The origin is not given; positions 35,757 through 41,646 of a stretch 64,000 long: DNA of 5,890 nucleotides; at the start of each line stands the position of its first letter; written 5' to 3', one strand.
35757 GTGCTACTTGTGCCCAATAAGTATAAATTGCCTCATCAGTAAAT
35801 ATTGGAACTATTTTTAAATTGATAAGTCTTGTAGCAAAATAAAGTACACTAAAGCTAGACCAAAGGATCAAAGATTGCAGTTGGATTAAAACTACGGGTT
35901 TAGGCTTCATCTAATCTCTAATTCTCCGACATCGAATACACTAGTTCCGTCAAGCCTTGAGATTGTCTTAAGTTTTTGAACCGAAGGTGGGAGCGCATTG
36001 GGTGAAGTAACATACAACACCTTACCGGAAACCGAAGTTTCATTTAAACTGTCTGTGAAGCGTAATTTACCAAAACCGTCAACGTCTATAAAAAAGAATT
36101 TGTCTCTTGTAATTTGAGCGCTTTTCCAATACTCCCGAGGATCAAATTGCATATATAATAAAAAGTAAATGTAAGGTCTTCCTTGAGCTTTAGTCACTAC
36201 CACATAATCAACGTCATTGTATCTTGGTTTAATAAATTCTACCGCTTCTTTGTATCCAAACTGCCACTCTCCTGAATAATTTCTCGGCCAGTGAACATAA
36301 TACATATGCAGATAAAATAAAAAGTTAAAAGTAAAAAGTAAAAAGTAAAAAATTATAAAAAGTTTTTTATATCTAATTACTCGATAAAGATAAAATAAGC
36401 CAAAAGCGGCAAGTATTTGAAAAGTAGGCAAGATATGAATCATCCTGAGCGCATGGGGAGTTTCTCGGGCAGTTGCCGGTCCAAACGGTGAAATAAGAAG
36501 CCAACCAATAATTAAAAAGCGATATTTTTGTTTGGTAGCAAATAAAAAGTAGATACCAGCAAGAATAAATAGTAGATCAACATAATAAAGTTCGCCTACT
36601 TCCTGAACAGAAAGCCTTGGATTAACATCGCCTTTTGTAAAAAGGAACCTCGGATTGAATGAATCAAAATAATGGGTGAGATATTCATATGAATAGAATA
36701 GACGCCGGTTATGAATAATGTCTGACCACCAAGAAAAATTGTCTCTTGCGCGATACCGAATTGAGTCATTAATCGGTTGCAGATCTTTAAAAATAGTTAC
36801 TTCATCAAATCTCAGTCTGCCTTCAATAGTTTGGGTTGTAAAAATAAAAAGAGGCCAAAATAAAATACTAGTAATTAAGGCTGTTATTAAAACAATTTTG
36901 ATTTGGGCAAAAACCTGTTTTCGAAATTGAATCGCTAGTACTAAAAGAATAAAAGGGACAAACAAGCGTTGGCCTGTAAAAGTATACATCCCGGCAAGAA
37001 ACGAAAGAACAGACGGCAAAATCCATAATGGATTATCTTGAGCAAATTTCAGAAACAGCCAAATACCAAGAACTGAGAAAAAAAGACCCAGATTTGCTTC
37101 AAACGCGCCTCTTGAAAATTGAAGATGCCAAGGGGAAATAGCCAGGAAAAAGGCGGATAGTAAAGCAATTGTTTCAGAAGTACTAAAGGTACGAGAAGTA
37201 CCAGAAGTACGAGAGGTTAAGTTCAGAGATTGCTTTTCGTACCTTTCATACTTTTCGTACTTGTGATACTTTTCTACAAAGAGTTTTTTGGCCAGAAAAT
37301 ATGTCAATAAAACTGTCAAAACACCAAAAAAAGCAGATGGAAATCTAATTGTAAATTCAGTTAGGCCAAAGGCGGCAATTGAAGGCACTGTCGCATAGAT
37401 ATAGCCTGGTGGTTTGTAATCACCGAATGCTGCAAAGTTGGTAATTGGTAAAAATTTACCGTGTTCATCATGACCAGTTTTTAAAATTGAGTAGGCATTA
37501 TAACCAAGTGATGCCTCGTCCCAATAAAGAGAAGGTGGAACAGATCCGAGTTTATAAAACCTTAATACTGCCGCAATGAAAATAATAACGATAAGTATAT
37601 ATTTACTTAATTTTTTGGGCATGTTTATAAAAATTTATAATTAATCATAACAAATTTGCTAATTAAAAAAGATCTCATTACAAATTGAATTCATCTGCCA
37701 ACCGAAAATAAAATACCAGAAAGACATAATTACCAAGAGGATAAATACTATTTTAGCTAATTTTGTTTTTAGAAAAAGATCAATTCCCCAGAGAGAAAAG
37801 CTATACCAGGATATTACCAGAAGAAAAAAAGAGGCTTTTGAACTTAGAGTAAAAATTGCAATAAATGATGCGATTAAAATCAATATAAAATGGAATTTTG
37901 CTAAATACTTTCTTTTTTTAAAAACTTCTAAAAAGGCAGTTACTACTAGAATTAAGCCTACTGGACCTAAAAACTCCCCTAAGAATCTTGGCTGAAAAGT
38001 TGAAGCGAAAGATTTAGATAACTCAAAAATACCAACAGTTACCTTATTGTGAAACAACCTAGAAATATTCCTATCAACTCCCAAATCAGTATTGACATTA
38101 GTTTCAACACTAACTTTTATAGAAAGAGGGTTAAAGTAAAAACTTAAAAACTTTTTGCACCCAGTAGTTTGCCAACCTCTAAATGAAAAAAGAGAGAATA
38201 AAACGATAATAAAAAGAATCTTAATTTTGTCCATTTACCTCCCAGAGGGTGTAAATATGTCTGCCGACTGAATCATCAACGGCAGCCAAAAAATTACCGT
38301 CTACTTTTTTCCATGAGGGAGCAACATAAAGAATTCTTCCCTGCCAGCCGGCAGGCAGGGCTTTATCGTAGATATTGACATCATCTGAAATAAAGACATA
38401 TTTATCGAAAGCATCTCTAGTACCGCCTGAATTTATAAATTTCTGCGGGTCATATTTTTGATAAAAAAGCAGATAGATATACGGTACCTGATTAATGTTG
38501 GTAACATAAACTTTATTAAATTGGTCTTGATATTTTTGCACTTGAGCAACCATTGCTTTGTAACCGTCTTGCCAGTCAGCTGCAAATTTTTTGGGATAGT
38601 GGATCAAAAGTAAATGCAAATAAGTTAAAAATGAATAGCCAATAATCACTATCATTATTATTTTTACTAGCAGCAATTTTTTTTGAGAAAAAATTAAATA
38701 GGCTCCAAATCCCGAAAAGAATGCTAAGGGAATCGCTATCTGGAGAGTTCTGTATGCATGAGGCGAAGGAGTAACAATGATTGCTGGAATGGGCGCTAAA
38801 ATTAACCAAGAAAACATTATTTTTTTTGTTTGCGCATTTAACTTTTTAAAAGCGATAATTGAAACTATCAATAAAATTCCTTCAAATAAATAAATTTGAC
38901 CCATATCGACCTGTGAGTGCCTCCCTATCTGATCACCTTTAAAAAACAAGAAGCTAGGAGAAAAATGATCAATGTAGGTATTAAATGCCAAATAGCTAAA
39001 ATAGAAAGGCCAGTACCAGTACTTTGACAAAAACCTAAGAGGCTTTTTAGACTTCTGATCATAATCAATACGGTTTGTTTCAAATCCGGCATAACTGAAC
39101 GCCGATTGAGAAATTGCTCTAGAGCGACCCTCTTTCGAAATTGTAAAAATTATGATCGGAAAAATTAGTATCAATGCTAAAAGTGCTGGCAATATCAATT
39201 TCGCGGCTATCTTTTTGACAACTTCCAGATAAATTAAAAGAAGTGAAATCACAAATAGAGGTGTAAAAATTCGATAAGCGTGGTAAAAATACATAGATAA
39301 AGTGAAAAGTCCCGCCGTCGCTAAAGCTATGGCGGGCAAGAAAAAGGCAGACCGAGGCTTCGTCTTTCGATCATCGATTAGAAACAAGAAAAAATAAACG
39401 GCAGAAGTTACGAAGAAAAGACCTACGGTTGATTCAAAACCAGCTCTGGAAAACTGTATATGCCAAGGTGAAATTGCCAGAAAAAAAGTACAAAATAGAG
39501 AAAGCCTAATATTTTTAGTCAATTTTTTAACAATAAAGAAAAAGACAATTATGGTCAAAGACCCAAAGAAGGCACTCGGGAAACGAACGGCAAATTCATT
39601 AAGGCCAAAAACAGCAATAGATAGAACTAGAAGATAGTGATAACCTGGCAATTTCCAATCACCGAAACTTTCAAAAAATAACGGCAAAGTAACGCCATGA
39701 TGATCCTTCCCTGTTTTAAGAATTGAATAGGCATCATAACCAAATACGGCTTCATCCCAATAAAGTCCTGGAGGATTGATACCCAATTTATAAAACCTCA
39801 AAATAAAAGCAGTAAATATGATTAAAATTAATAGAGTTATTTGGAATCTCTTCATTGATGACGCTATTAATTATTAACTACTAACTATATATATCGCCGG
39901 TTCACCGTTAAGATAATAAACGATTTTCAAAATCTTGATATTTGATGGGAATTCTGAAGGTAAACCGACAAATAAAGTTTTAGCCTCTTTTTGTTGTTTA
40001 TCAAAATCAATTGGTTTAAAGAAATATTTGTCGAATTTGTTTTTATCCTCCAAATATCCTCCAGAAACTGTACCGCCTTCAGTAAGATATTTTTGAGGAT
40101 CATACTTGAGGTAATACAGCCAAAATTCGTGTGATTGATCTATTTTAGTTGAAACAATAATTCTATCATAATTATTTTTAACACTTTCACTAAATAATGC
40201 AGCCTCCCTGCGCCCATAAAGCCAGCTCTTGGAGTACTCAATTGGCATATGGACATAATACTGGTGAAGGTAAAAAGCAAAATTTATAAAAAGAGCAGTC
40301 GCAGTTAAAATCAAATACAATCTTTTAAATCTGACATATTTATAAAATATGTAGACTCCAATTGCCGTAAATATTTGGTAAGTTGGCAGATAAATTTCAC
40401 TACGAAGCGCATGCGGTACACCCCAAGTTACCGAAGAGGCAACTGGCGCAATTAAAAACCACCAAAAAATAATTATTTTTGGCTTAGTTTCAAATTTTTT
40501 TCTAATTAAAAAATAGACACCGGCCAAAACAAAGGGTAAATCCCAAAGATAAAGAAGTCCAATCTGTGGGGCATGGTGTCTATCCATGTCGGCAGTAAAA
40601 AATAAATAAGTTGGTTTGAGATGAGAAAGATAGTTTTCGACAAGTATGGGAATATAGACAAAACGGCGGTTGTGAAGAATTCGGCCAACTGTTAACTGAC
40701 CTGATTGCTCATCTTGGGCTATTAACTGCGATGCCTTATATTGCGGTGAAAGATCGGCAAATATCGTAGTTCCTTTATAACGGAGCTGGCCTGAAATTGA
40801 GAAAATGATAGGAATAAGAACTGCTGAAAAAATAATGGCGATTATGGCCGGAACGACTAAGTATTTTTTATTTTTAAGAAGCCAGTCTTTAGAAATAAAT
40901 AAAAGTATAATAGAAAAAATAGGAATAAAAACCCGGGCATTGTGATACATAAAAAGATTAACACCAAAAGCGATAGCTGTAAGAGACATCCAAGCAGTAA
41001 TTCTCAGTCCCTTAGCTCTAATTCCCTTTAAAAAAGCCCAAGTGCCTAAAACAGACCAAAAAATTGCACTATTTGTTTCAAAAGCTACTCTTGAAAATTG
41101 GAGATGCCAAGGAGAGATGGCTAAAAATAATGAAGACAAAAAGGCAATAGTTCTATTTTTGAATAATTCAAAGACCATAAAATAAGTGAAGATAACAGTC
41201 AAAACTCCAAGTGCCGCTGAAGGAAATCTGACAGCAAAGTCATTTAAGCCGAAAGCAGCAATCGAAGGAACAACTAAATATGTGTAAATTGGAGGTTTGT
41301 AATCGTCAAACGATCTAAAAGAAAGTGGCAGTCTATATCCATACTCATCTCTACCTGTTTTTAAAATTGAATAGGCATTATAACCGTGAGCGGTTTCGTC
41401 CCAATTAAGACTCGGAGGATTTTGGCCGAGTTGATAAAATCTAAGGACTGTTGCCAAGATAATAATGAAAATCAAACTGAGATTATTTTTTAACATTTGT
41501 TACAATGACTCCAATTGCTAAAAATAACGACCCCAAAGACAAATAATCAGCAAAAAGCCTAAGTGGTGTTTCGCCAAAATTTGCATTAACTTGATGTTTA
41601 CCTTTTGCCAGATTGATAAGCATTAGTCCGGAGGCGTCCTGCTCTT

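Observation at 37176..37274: A 100-nt hairpin built from inverted 9-nt tandem repeats inside the coding sequence of ArnT-like paralog 3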

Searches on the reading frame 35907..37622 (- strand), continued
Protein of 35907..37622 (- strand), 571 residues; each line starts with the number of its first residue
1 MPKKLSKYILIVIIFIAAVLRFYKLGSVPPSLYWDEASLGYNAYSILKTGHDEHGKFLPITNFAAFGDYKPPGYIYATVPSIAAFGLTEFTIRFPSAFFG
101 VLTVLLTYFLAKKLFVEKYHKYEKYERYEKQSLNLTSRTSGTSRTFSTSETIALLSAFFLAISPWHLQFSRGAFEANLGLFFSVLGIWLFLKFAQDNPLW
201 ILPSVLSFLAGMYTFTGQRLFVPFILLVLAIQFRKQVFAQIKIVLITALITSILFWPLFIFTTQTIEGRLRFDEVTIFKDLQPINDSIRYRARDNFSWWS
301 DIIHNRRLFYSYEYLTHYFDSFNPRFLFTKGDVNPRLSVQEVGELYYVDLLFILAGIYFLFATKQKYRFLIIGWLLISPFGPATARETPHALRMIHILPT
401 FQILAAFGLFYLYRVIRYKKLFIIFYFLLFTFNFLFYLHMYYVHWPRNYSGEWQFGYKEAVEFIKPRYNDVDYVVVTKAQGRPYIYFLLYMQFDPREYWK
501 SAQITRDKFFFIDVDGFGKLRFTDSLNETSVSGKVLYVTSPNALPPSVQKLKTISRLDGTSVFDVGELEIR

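Call 67: predict_structure(alignment_id=A2)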
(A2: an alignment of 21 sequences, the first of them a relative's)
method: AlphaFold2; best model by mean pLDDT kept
length: 571 residues; sequences in the alignment: 21
mean_pLDDT: 74.5   pTM: 0.77
mean pLDDT of the five models: 74.5, 73.5, 70.6, 69.2, 50.5
residues with pLDDT >= 90: 129; 70-90: 230; 50-70: 148; < 50: 64
segments of 3 or more residues with pLDDT < 50: 59-68, 119-125, 132-146, 274-280, 333-344, 383-387, 508-510
pLDDT, mean of each block of 10 residues (from residue 1): 72 90 65 64 79 63 41 70 82 81 92 71 48 41 50 91 68 67 92 91 91 66 87 93 93 80 58 46 62 75 63 63 61 48 58 89 87 81 51 69 91 88 89 79 64 73 92 88 82 85 64 80 80 91 89 82 90 77
secondary structure, 60 per line:
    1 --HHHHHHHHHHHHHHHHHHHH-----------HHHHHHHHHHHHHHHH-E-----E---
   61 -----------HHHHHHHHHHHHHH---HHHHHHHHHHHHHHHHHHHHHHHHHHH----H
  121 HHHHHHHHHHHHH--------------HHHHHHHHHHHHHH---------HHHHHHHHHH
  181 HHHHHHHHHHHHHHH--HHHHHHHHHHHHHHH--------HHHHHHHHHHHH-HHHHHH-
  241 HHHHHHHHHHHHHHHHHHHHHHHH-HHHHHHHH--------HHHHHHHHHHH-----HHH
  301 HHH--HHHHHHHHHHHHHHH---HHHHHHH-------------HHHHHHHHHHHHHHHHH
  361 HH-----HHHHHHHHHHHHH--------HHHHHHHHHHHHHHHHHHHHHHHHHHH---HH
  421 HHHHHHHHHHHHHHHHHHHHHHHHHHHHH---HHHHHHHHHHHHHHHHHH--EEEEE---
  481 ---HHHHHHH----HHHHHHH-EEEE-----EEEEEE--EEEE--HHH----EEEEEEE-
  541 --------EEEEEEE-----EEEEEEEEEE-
elements in order: H3-22 H34-49 H72-85 H89-115 H120-133 H148-161 H171-195 H198-212 H221-232 H234-239 H241-264 H266-273 H282-292 H298-303 H306-320 H324-330 H344-362 H368-380 H389-415 H419-449 H453-470 E473-477 H484-490 H495-501 E503-506 E512-517 E520-523 E533-539 E549-555 E561-570
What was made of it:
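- On Repeat-derived in-ORF expansion (aaTR / VNTR type): pLDDT below 50 for residues 119-125 and 132-146 in a model with pTM 0.77 (call 67).
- (10) The insert has pLDDT below 50 (call 67).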

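Call 70: fold_search(model_id=the predicted structure, library=pdb)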
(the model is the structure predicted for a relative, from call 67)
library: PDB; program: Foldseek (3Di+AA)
matches with E <= 10: 165; with E <= 0.001: 5
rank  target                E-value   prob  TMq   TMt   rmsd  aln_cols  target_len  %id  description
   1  6ftg_5                7.0e-06  1.00  0.47  0.43  13.5       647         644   15  Subtomogram average of OST-containing ribosome-translocon complexes from canine rough microsomal membranes (released 2018-03-21)
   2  6gxc_A                2.8e-05  1.00  0.45  0.38  12.1       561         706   12  Bacterial oligosaccharyltransferase PglB in complex with an inhibitory peptide and a reactive lipid-linked oligosaccha (released 2018-11-14)
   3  5ogl_A                5.3e-05  1.00  0.44  0.37  13.3       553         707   14  Structure of bacterial oligosaccharyltransferase PglB in complex with an acceptor peptide and an lipid-linked oligosac (released 2017-10-25)
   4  5ezm                  7.1e-05  1.00  0.41  0.43  14.6       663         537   11  Crystal Structure of ArnT from Cupriavidus metallidurans in the apo state (released 2016-02-17)
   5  5f15                  2.8e-04  1.00  0.44  0.46  14.7       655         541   11  Crystal Structure of ArnT from Cupriavidus metallidurans bound to Undecaprenyl phosphate (released 2016-02-17)
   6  9i5k_A                1.6e-03  1.00  0.44  0.50  10.2       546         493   11  Structure of the Chaetomium thermophilum Pmt4 homodimer (C2 symmetry) (released 2025-12-24)
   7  7bvc_A                3.7e-03  1.00  0.39  0.23   7.6       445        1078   13  Cryo-EM structure of Mycobacterium smegmatis arabinosyltransferase EmbA-EmbB-AcpM2 in complex with ethambutol (released 2020-04-29)
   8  7bvf_A                4.1e-03  1.00  0.39  0.22   8.8       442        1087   14  Cryo-EM structure of Mycobacterium tuberculosis arabinosyltransferase EmbA-EmbB-AcpM2 in complex with ethambutol (released 2020-04-29)
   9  8if8_C                1.1e-02  0.98  0.35  0.34  15.5       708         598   11  Arabinosyltransferase AftA (released 2023-05-31)
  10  9i5l_A                2.3e-02  1.00  0.27  0.22   4.7       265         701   12  Structure of the Chaetomium thermophilum Pmt4 homodimer (C1 symmetry) (released 2025-12-24)
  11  6p25_B                3.6e-02  1.00  0.29  0.24   6.1       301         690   17  Structure of S. cerevisiae protein O-mannosyltransferase Pmt1-Pmt2 complex bound to the sugar donor and a peptide acce (released 2019-07-10)
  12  7bve_A                6.4e-02  1.00  0.38  0.22   7.1       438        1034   11  Cryo-EM structure of Mycobacterium smegmatis arabinosyltransferase EmbC2-AcpM2 in complex with ethambutol (released 2020-04-29)
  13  6wby                  1.3e-01  0.84  0.37  0.20  12.9       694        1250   10  Single-Particle Cryo-EM Structure of Arabinofuranosyltransferase AftD from Mycobacteria, Mutant R1389S Class 2 (released 2020-05-13)
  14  9pc9                  1.9e-01  0.16  0.13  0.16  25.4       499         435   11  Structure of Synaptic Vesicle Protein 2A Bound to UCB7361 (released 2025-09-10)
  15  7w72_U                2.0e-01  0.96  0.33  0.42   9.6       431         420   12  Structure of a human glycosylphosphatidylinositol (GPI) transamidase (released 2022-02-16)
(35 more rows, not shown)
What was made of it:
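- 35907..37622 (-): Host gene: 571-aa GT-C fold glycosyltransferase (PMT / PMT_2, ArnT-like), 'paralog 3' of a tandem array of such genes. AlphaFold model matches STT3/PglB, ArnT and Pmt4 structures (calls 67, 70).
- On GT-C glycosyltransferase (PMT / ArnT-like), the host protein: Foldseek matches STT3, PglB, ArnT and Pmt4 (call 70).
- Tried and rejected: Fold search was used instead (call 70).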

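Call 75: list_cluster_members(proteins=[P0001, P0007, P0004, P0005, P0002])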
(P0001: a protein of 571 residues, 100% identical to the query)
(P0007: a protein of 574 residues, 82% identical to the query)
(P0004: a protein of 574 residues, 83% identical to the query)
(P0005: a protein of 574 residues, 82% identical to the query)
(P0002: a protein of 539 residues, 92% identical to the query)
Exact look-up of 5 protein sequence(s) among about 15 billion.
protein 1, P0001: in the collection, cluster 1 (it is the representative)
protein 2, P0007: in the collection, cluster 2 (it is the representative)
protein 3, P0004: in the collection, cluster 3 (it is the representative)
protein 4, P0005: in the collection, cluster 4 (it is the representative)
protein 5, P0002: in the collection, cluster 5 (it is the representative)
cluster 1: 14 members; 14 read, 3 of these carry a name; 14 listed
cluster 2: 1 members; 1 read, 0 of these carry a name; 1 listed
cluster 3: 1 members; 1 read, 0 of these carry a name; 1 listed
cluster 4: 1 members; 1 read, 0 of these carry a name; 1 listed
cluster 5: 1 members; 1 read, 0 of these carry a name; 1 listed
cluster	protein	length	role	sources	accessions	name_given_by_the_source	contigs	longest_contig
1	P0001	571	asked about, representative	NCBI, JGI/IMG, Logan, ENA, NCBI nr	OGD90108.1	hypothetical protein A2Z54_00905 [Candidatus Curtissbacteria bacterium ... | MAG: hypothetical protein A2Z54_00905 [Candidatus Curtissbacteria bacterium ...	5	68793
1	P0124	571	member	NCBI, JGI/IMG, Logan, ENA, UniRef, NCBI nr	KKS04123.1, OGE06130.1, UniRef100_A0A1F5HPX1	hypothetical protein A2W70_05290 [Candidatus Curtissbacteria bacterium ... | ArnT-like N-terminal domain-containing protein n=3 Tax=Candidatus Curtissiibacteriota ... | MAG: Glycosyl transferase family 39 [Candidatus Curtissbacteria bacterium ...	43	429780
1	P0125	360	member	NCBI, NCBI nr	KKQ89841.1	MAG: Glycosyl transferase family 39 [Candidatus Curtissbacteria bacterium ...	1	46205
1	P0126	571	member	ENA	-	-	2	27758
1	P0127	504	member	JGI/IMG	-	-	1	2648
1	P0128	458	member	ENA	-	-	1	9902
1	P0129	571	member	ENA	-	-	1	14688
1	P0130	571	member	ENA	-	-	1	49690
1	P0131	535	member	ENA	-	-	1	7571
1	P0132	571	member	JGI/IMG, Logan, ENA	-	-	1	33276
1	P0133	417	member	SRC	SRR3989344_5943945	-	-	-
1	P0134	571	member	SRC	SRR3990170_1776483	-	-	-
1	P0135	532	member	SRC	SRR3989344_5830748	-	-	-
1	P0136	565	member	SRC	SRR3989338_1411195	-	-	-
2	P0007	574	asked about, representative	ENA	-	-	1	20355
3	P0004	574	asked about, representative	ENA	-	-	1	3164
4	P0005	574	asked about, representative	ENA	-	-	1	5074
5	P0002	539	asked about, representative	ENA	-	-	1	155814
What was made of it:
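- The identical insert is seen on 43 contigs (call 75).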

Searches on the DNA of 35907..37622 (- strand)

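Call 39: search_rna_families(sources=[L017, L002, L001], threshold=evalue, max_evalue=1)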
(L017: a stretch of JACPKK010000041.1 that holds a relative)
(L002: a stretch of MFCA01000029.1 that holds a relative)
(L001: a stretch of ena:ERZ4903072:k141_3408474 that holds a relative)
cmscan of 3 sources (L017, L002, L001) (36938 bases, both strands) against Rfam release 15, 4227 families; matches with E-value up to 1: 1.
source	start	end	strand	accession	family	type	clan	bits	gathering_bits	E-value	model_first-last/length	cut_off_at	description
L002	990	1077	+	RF02748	FtrB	Gene; sRNA;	-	30.9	66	0.27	1-115/115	no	Francisella sRNA B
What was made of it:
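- On Any curated RNA family (Rfam 15): Only one weak and unrelated match in L017, L002 and L001 (call 39).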

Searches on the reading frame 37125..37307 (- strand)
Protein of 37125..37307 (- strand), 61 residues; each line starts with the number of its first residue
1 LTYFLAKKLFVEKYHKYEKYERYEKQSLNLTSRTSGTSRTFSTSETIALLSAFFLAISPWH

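Call 58: find_homologous_proteins(query=A5, max_evalue=0.001)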
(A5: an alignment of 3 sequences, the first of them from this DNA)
Query A5 (3 sequences) (61 aa, profile of the alignment): 1 proteins with E <= 0.001 among 639 candidates.
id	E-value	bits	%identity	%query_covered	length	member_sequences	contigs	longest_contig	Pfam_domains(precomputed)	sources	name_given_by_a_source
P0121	5.2e-32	128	100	100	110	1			-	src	-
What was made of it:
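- On Rickettsia-type palindromic element (RPE-like in-frame selfish DNA): A protein search with the insert region returned only a fragment of the same protein (call 58).
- Tried and rejected: Protein search with an alignment of the insert regions (call 58).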

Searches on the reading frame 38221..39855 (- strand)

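Call 9: search_protein_families(library=pfam, proteins=[window:38221-39855:-])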
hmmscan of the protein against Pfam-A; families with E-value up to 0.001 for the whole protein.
window:38221-39855:- (544 aa): 2 families
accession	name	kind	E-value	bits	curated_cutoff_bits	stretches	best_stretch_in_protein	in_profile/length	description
PF02366.24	PMT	-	1.6e-10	41.4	22.7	1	12-236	3-232/245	Dolichyl-phosphate-mannose-protein mannosyltransferase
PF13231.12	PMT_2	-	7e-08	33.3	26.1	1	70-236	4-159/160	Dolichyl-phosphate-mannose-protein mannosyltransferase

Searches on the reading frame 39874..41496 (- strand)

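Call 9: search_protein_families(library=pfam, proteins=[window:39874-41496:-])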
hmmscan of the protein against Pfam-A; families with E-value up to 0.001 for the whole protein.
window:39874-41496:- (540 aa): 2 families
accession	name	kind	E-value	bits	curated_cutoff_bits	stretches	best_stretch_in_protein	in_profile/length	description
PF13231.12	PMT_2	-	1.5e-12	48.5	26.1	1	67-228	2-159/160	Dolichyl-phosphate-mannose-protein mannosyltransferase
PF02366.24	PMT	-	5e-10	39.8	22.7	1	11-231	3-231/245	Dolichyl-phosphate-mannose-protein mannosyltransferase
